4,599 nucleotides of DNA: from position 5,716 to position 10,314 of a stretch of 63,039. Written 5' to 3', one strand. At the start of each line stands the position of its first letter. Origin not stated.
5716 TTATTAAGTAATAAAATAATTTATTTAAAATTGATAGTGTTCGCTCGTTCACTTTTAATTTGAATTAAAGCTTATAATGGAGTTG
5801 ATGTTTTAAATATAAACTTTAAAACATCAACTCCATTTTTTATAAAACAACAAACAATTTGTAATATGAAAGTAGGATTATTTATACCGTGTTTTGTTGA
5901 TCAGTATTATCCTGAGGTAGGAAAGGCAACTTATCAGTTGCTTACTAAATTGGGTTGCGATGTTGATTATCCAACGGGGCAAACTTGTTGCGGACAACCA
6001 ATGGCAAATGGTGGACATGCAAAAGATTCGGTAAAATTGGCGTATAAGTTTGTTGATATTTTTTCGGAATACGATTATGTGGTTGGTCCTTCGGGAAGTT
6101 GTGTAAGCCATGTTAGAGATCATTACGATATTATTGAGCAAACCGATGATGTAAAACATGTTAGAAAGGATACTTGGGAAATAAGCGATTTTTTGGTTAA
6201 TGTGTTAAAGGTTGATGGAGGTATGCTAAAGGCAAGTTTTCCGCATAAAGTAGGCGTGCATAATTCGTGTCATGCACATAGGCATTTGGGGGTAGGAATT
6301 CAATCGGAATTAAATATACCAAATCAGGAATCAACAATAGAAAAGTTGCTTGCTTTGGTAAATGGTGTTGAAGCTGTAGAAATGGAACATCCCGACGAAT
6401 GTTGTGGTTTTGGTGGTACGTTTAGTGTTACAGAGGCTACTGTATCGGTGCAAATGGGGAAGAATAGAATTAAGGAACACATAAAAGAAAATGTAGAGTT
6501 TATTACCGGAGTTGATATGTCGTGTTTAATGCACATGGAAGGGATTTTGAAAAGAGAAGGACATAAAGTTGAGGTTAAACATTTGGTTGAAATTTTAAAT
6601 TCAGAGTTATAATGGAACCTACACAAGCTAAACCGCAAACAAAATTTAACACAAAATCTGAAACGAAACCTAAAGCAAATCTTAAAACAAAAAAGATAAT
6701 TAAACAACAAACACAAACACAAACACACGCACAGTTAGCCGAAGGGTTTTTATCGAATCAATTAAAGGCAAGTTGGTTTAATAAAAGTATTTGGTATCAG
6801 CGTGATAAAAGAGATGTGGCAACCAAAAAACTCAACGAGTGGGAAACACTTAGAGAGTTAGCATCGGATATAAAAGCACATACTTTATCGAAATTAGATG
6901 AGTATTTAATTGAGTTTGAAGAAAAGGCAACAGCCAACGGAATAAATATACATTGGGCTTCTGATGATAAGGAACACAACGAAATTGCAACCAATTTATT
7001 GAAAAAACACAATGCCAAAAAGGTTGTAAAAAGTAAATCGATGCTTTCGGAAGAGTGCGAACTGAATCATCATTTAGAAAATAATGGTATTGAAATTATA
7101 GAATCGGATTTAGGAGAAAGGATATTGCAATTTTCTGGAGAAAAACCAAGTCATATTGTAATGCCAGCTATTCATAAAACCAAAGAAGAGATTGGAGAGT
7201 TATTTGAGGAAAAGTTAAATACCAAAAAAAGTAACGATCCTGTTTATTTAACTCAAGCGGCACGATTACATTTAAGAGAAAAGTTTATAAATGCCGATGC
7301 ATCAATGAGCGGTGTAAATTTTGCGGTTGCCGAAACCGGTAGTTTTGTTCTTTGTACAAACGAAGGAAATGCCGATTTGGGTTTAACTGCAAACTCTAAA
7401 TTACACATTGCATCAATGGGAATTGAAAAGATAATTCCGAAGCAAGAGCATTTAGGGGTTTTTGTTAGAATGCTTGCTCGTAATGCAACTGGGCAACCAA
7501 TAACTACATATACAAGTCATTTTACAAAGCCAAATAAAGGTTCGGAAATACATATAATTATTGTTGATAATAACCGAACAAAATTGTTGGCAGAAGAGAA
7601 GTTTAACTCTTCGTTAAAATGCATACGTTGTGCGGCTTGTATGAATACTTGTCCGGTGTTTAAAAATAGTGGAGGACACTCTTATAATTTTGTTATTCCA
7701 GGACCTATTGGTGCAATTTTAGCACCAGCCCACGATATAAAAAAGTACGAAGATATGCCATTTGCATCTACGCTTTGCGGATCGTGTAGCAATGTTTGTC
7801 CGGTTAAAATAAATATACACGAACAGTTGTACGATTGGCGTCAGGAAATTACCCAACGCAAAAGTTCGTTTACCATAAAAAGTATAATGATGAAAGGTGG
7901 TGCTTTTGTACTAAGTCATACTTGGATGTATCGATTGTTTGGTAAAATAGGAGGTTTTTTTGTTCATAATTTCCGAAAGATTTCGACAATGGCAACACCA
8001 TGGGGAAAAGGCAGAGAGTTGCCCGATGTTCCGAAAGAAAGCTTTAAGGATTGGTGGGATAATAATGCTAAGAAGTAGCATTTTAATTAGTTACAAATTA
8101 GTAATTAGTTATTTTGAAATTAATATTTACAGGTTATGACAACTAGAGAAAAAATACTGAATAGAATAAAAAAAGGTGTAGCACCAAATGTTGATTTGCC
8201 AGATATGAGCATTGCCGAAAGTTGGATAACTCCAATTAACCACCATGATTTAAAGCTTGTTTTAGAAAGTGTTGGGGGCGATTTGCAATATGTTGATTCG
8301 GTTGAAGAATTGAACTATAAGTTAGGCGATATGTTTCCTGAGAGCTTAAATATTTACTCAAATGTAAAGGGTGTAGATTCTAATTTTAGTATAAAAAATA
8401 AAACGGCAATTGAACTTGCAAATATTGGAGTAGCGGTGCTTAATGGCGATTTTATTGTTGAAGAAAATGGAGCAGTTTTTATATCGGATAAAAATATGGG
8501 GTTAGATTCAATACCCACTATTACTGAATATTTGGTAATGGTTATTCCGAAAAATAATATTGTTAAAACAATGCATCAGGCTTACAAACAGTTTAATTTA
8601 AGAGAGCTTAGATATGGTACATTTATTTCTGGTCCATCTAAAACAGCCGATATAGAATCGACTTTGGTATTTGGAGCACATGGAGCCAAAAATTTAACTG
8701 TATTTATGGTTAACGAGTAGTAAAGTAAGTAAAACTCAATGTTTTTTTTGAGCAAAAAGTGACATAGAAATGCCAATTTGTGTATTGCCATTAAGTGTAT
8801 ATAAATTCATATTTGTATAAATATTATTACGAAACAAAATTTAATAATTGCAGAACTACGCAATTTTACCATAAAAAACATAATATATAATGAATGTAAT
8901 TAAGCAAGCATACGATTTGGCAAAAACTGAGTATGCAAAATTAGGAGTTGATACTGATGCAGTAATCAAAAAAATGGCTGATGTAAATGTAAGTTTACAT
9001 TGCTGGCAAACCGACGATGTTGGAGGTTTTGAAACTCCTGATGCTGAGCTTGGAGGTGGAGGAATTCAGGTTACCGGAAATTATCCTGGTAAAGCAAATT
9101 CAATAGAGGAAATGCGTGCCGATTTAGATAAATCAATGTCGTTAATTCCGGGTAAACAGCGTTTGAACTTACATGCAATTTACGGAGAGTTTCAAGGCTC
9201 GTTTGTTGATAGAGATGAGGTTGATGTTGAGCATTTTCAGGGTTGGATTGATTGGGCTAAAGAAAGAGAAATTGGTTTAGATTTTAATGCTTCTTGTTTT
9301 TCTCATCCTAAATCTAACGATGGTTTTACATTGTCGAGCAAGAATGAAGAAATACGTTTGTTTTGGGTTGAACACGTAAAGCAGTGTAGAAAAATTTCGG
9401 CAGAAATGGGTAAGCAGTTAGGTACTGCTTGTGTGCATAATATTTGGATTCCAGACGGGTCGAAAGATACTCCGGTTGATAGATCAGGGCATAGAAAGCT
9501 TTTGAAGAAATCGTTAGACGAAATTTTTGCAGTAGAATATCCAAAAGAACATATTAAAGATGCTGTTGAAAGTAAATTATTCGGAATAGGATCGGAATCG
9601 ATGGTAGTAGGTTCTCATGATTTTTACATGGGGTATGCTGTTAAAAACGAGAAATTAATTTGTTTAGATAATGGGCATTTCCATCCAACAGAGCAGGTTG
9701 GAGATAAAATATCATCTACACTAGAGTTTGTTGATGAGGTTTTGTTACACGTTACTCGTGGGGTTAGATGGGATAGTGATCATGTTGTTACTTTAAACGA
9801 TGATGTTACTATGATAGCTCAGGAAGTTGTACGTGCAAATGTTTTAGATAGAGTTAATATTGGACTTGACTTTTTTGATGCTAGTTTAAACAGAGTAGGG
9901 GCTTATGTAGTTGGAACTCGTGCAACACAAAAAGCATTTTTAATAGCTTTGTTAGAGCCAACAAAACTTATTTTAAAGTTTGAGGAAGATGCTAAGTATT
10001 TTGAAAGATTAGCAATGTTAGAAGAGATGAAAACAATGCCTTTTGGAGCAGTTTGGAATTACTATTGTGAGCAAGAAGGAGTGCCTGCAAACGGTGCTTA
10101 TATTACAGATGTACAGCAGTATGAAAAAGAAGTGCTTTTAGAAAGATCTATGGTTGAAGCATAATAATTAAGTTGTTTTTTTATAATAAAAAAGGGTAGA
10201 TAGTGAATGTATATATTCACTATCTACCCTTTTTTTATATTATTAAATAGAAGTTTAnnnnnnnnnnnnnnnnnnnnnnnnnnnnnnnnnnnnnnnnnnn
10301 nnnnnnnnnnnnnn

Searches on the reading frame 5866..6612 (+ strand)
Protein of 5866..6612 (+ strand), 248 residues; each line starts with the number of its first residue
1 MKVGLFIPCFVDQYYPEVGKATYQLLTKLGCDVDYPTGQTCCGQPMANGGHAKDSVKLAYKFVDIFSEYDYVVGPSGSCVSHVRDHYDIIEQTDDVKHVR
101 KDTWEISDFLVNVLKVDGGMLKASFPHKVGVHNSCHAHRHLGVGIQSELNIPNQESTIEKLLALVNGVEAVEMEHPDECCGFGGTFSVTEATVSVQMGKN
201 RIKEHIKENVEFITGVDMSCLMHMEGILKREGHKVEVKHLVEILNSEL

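Call 53: search_protein_families(library=pfam, proteins=[window:5866-6612:+], max_evalue=0.00001)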
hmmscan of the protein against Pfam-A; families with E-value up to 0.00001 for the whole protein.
window:5866-6612:+ (248 aa): 1 family
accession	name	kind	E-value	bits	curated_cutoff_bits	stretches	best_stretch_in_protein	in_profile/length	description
PF02754.22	CCG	-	5.6e-31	106.9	20.6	2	3-83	1-84/85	Cysteine-rich domain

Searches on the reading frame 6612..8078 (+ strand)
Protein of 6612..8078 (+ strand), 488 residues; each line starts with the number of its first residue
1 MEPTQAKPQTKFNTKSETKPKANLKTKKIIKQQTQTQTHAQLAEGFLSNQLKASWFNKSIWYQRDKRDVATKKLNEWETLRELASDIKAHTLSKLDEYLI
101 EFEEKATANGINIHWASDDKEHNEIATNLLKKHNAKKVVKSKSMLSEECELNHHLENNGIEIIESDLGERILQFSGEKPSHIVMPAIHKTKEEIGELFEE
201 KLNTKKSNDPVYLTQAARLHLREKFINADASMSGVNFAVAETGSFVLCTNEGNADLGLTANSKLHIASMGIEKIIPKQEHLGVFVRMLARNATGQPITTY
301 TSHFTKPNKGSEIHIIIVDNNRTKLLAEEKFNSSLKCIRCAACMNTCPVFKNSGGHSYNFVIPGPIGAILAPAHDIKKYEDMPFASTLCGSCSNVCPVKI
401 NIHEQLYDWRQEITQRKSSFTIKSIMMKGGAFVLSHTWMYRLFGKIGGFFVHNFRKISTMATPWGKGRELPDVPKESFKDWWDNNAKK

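Call 53: search_protein_families(library=pfam, proteins=[window:6612-8078:+], max_evalue=0.00001)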
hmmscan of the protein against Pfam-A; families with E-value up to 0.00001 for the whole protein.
window:6612-8078:+ (488 aa): 5 families
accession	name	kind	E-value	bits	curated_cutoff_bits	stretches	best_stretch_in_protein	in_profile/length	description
PF02589.21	LUD_dom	-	2.8e-40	138.5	22.6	1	101-319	3-176/189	LUD domain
PF13183.11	Fer4_8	-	7.5e-12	46.1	27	1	335-400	3-68/68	4Fe-4S dicluster domain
PF13237.11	Fer4_10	-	2.5e-06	27.7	25.5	0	334-397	6-53/53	4Fe-4S dicluster domain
PF11870.13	LutB_C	-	2.9e-06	28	26.8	1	421-484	25-85/88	Lactate utilisation protein B, C-terminal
PF12838.12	Fer4_7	-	6e-06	27.1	27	0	336-400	1-52/52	4Fe-4S dicluster domain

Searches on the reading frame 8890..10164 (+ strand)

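Call 53: search_protein_families(library=pfam, proteins=[window:8890-10164:+], max_evalue=0.00001)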
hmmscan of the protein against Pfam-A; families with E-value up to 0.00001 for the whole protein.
window:8890-10164:+ (424 aa): 1 family
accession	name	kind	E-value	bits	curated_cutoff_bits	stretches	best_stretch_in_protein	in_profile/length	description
PF06134.17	RhaA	-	1.6e-191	637.4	22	1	4-419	3-417/417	L-rhamnose isomerase (RhaA)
